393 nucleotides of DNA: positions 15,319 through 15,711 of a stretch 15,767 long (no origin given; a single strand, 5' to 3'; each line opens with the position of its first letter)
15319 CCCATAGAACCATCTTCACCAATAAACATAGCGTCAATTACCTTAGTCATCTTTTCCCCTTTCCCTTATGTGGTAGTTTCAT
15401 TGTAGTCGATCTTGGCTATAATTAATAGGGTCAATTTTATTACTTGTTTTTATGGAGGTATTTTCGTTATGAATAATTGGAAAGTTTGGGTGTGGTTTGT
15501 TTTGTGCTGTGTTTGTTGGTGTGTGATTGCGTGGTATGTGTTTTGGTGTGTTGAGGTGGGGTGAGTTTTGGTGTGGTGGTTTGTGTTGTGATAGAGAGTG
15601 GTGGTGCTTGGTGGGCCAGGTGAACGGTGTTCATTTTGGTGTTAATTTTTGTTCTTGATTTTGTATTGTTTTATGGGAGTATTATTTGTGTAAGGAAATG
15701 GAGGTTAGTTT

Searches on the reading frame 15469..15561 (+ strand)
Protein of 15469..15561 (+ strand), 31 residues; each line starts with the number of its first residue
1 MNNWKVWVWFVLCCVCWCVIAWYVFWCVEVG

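Call 25: search_dna_similar(query=window:15469-15561:+, collection=phages, mode=protein, max_evalue=10, max_rows=20)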
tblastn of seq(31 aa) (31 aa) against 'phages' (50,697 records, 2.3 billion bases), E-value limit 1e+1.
No match.

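Call 45: search_protein_families(library=phrogs, proteins=[window:15469-15561:+], max_evalue=0.01)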
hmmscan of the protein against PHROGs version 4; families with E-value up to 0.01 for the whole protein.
seq(31 aa): 0 families
